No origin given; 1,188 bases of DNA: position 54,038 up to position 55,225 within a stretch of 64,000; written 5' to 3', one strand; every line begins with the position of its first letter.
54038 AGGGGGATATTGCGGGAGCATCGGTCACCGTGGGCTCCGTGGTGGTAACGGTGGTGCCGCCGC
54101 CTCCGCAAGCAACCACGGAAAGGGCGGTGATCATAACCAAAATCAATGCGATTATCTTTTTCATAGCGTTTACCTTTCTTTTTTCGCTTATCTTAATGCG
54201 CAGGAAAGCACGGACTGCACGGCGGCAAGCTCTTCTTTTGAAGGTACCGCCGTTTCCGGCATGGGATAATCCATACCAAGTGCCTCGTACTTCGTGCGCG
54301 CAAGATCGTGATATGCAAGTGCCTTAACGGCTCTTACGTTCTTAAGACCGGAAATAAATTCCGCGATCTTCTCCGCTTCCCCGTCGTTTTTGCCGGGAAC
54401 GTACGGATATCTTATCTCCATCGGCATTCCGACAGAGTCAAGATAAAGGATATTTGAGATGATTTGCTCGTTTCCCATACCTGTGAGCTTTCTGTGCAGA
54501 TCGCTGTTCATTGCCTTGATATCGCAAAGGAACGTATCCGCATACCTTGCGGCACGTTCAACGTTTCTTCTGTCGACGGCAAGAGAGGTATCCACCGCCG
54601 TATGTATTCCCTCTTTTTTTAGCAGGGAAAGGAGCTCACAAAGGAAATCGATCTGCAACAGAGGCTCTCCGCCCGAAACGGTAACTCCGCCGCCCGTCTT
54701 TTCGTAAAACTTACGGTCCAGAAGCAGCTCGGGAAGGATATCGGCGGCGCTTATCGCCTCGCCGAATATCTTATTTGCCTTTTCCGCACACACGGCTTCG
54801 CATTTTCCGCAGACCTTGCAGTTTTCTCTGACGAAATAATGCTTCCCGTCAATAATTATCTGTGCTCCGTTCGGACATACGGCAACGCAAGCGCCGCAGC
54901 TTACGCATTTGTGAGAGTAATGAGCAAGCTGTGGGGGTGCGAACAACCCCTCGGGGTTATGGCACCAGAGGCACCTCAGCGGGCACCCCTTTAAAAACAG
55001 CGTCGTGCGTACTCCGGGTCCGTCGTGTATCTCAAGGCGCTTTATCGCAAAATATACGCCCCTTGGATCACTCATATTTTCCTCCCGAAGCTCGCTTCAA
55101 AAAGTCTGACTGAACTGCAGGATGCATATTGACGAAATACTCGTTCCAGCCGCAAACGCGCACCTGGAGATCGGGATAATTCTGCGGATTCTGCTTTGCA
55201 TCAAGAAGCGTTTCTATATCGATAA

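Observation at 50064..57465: Five-gene operon joining a glycyl-radical enzyme system to an orphan SBP, a GLUG surface protein and an SDR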

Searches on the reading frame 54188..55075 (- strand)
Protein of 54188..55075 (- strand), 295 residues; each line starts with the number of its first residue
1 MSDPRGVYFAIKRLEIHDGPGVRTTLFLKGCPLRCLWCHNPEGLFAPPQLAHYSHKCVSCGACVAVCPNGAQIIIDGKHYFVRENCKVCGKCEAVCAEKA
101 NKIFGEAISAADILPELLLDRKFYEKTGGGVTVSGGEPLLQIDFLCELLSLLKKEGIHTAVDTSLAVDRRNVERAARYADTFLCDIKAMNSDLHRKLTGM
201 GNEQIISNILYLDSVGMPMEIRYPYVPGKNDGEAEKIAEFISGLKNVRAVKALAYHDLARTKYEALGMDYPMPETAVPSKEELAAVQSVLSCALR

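Call 6: search_protein_families(library=pfam, proteins=[window:54188-55075:-], max_evalue=0.01)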
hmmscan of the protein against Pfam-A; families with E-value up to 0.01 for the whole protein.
window:54188-55075:- (295 aa): 12 families
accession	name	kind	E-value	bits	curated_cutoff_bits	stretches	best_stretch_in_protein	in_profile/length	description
PF04055.27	Radical_SAM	-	1.9e-17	64.4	29.5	1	108-241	28-166/166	Radical SAM superfamily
PF13353.11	Fer4_12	-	1.3e-09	38.9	22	1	18-158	2-83/137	4Fe-4S single cluster domain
PF00037.32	Fer4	-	2.4e-07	30.7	21.1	1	56-71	7-22/24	4Fe-4S binding domain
PF12837.12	Fer4_6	-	5.5e-07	29.7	25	1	55-71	7-23/24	4Fe-4S binding domain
PF13237.11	Fer4_10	-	7.8e-07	29.4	25.5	1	55-96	7-52/53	4Fe-4S dicluster domain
PF13187.11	Fer4_9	-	2.6e-06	27.8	27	1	56-99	1-50/52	4Fe-4S dicluster domain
PF13183.11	Fer4_8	-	1e-05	26.4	27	1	50-70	47-67/68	4Fe-4S dicluster domain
PF12838.12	Fer4_7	-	4.4e-05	24.3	27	1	56-99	1-51/52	4Fe-4S dicluster domain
PF14697.11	Fer4_21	-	5e-05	23.8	35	1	55-96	6-51/59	4Fe-4S dicluster domain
PF12797.12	Fer4_2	-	0.0001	22.5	24.5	1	56-68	9-21/22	4Fe-4S binding domain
PF12800.12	Fer4_4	-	0.0026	18.4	24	1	55-70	2-17/17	4Fe-4S binding domain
PF13746.11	Fer4_18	-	0.0063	17.1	27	0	54-101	58-100/114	4Fe-4S dicluster domain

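Call 7: search_protein_families(library=ncbifam, proteins=[window:54188-55075:-], max_evalue=0.01)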
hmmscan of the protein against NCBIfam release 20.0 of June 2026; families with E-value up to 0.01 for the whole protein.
window:54188-55075:- (295 aa): 60 families (the best 25 are shown)
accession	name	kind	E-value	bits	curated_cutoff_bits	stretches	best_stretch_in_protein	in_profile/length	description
TIGR02494.1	PFLE_PFLC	subfamily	3e-91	305.7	174.35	1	9-290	2-289/293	glycyl-radical enzyme activating protein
NF043069.1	T4HPD_activ_SAM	equivalog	9.3e-88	294.4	425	1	8-289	4-287/299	trans-4-hydroxy-L-proline dehydratase activase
TIGR04395.1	cutC_activ_rSAM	equivalog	4.1e-78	262.8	360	1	8-290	7-297/309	choline TMA-lyase-activating enzyme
NF048010.1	SfplDhtActHpsHDes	equivalog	5.3e-77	258.6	430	1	5-288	5-296/298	(2S)-3-sulfopropanediol dehydratase activating enzyme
NF048008.1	SfplDhtActHpfHKleb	equivalog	2.2e-71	240.7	500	1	9-280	3-283/308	(2S)-3-sulfopropanediol dehydratase activating enzyme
NF033719.1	ind_deCO2_activ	equivalog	5.3e-70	236.1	425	1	7-290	2-293/302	indoleacetate decarboxylase activase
TIGR04003.1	rSAM_BssD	equivalog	8.1e-63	212.5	496.45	1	10-268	5-272/314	[benzylsuccinate synthase]-activating enzyme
NF033717.2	HPDL_rSAM_activ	equivalog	3e-62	210.6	420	1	5-290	3-296/311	4-hydroxyphenylacetate decarboxylase activase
TIGR02493.1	PFLA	equivalog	5.5e-57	192.8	231.75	2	86-290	29-232/235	pyruvate formate-lyase-activating protein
TIGR04041.1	activase_YjjW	hypoth_equivalog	5.3e-51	173.7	250.2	1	15-259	11-242/276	YjjW family glycine radical enzyme activase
NF007483.0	PRK10076.1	equivalog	4.2e-46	157.4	326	2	85-288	75-279/292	[formate-C-acetyltransferase]-activating enzyme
NF008356.0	PRK11145.1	equivalog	5.6e-45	153.5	375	2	102-291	45-238/246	pyruvate formate lyase 1-activating protein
TIGR02495.1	NrdG2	equivalog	4.9e-15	55.4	131.15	2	130-244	65-180/193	anaerobic ribonucleoside-triphosphate reductase activating protein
TIGR02491.1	NrdG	equivalog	4.7e-10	39.6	126.1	1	9-42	3-36/154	anaerobic ribonucleoside-triphosphate reductase activating protein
TIGR04349.1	rSAM_QueE_gams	hypoth_equivalog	8.5e-08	32.1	300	1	126-191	60-120/210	7-carboxy-7-deazaguanine synthase QueE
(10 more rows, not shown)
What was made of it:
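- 54188..55075 (-): AE1: radical-SAM GRE activase, with a CX3CX2C motif and two ferredoxin-like Cys clusters. It overlaps GRE1 by 8 nt. TIGR02494 305.7 bits against a cut-off of 174 (call 7).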
